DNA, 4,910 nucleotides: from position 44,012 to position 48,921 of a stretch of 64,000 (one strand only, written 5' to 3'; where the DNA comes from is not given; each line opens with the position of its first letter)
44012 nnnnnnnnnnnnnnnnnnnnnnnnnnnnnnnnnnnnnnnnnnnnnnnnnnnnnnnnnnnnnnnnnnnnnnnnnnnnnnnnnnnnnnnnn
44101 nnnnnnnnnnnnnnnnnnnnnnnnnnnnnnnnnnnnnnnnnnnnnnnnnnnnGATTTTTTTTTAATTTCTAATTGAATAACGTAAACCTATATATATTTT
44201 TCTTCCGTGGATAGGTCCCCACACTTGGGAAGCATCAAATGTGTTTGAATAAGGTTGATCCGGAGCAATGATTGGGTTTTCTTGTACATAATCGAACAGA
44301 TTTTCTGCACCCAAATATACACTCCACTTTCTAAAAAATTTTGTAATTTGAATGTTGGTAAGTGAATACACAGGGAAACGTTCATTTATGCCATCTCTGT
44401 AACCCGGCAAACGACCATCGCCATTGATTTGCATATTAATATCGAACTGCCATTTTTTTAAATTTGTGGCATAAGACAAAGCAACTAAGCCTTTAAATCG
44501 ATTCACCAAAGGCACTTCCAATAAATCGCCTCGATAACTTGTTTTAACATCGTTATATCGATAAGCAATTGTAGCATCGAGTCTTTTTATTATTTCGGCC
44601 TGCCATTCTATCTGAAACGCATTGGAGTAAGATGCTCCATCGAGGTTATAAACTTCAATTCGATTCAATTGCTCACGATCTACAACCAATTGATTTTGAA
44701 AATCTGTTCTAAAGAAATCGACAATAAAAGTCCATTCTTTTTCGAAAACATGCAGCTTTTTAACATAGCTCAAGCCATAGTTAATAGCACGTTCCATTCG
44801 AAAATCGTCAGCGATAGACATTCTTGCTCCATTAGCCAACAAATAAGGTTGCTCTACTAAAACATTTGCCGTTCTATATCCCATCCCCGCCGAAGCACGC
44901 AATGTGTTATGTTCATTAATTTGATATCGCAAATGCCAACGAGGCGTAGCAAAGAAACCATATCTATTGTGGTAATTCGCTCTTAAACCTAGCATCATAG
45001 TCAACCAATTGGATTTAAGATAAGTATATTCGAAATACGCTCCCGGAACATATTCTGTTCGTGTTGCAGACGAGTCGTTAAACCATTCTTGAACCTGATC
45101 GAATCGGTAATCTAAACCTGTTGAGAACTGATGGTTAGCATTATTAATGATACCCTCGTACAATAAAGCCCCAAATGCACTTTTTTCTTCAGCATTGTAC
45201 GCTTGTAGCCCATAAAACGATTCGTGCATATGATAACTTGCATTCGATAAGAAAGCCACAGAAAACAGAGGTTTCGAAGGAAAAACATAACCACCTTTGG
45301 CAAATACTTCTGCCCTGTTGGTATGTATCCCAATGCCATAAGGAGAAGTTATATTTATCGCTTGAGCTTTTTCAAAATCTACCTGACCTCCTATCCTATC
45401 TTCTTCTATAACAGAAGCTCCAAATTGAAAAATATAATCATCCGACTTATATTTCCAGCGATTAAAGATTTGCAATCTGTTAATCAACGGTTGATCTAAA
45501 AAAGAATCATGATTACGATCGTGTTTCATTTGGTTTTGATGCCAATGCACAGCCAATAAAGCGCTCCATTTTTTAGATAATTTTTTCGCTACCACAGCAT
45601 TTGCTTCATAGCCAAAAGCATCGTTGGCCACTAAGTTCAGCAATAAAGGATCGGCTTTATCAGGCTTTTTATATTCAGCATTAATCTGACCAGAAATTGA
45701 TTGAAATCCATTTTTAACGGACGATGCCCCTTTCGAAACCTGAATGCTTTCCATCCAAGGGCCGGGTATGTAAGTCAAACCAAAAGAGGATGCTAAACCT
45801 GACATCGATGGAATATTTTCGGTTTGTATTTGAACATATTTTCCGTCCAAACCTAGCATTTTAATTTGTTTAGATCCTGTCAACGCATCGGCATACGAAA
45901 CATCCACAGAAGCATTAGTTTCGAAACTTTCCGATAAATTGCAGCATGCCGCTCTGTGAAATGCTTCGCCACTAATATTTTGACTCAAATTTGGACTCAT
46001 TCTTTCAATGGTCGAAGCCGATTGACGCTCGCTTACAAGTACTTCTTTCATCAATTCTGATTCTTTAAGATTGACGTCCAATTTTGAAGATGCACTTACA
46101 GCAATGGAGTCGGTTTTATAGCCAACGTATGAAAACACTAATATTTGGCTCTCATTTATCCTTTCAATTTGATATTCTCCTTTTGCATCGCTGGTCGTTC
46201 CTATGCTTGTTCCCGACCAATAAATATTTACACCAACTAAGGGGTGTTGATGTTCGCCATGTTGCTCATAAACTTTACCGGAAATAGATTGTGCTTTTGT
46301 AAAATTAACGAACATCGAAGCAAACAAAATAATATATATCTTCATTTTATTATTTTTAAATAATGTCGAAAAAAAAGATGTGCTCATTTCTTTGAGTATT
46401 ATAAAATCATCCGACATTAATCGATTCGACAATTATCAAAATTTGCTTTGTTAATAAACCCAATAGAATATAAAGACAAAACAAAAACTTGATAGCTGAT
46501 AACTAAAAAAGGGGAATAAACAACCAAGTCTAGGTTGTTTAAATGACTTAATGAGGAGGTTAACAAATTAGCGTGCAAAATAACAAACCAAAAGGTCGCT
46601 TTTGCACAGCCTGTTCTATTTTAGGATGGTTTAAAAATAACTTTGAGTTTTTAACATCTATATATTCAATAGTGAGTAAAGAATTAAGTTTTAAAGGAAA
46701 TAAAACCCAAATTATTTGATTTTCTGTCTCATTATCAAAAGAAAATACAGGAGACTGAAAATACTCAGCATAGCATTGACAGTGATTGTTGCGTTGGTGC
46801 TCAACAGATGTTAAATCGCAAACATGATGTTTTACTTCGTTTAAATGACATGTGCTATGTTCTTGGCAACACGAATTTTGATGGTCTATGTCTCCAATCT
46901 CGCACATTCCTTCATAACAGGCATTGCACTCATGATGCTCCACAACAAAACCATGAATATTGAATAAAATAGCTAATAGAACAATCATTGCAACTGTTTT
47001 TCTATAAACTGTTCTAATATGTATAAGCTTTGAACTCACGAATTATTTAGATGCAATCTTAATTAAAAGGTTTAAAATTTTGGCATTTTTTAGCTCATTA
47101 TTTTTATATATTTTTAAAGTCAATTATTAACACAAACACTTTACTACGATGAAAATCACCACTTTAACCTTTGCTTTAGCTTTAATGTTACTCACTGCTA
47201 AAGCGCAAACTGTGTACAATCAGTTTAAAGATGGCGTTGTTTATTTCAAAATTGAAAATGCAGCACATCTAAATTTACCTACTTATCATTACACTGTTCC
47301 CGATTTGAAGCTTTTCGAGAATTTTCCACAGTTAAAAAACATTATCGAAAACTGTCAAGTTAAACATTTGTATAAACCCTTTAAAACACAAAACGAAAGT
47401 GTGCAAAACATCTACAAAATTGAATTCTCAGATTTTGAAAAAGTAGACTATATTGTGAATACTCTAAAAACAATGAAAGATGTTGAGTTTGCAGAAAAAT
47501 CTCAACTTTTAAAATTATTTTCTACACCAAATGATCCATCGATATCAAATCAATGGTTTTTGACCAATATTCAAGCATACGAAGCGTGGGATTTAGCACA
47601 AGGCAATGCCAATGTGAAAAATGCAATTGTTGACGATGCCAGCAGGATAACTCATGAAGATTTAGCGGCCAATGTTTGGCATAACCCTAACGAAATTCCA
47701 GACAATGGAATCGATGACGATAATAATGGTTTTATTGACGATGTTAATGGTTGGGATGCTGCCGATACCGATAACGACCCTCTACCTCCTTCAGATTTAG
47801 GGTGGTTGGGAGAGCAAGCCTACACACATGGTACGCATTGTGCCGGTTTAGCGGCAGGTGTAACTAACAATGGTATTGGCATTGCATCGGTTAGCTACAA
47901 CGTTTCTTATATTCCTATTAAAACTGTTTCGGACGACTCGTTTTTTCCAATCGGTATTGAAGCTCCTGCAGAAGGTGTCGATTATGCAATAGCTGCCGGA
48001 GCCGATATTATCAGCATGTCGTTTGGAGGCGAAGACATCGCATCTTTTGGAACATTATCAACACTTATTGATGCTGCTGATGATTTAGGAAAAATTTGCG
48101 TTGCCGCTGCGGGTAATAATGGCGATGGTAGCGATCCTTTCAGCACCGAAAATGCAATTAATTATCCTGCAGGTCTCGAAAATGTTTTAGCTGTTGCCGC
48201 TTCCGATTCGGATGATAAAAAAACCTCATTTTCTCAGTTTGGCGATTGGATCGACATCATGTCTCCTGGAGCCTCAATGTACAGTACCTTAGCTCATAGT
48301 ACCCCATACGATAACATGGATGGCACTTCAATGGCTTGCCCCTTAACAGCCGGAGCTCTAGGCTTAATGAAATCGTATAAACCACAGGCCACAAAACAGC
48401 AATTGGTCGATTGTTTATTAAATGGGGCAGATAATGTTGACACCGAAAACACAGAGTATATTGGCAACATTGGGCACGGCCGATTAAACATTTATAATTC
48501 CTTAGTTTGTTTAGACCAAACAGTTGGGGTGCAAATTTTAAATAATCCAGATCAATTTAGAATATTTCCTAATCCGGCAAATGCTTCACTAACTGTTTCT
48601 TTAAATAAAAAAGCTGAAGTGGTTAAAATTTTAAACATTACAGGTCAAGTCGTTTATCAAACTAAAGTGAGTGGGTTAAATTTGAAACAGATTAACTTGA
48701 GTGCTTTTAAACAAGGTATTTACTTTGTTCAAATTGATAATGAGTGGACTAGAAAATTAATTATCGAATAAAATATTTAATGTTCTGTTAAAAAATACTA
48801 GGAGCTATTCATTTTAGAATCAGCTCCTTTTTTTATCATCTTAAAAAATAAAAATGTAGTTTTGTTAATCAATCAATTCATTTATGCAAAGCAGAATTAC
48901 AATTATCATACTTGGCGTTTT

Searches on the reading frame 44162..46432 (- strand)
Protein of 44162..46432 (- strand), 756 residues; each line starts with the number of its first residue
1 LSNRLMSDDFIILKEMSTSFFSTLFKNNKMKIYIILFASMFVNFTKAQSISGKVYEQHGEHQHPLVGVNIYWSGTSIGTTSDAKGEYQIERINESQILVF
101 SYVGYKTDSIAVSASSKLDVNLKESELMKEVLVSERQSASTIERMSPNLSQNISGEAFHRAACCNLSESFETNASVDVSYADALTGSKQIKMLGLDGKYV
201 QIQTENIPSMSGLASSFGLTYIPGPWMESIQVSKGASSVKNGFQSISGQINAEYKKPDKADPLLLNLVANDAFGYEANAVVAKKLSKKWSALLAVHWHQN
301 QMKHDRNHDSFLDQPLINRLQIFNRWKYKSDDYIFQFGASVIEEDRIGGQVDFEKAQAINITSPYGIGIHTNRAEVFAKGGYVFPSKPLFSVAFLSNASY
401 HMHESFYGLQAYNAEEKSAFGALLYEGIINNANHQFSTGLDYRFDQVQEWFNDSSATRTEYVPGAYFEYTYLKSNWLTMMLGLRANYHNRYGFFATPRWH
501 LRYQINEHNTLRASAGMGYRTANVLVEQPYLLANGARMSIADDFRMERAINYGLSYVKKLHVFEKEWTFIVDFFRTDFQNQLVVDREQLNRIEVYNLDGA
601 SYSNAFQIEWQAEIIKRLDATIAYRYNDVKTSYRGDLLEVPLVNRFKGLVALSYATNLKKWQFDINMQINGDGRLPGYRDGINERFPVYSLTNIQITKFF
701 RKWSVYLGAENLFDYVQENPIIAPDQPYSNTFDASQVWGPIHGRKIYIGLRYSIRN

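Call 24: search_protein_families(library=pfam, proteins=[window:44162-46432:-], max_evalue=0.0001)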
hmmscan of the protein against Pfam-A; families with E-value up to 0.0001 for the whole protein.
window:44162-46432:- (756 aa): 4 families
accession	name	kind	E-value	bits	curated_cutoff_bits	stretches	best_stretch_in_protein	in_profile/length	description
PF13715.12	CarbopepD_reg_2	-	6.3e-18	65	32.2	1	50-133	1-88/88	CarboxypepD_reg-like domain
PF00593.30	TonB_dep_Rec_b-barrel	-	2.7e-16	60.9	27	1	334-712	50-436/436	TonB dependent receptor-like, beta-barrel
PF07715.20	Plug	-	7.4e-07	30.1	23.9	1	146-248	5-106/107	TonB-dependent Receptor Plug Domain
PF13620.12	CarboxypepD_reg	-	2.8e-06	28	32.3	1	49-121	1-78/82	Carboxypeptidase regulatory-like domain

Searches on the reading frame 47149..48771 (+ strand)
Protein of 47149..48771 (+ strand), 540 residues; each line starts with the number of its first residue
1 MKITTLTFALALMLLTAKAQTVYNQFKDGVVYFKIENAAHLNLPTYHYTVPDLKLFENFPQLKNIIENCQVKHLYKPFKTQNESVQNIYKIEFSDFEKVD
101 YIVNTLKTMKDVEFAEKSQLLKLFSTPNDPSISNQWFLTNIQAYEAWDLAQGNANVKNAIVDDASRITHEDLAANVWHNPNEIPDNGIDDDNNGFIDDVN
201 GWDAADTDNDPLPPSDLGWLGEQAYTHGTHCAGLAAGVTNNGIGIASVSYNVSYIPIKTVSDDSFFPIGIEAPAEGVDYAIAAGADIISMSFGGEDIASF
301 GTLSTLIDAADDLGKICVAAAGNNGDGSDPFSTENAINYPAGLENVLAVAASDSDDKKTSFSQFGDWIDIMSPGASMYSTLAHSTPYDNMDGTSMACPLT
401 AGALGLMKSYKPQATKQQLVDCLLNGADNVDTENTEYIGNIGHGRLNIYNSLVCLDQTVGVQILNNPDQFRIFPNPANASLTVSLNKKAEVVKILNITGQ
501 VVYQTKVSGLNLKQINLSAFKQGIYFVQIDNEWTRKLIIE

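Call 24: search_protein_families(library=pfam, proteins=[window:47149-48771:+], max_evalue=0.0001)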
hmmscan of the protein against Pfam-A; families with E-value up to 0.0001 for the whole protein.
window:47149-48771:+ (540 aa): 2 families
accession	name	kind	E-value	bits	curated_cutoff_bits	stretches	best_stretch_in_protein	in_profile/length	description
PF00082.27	Peptidase_S8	-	2.5e-40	139.1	21.8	1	155-432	3-279/288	Subtilase family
PF18962.6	Por_Secre_tail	-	1.9e-14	54.1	27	1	472-539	1-75/75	Secretion system C-terminal sorting domain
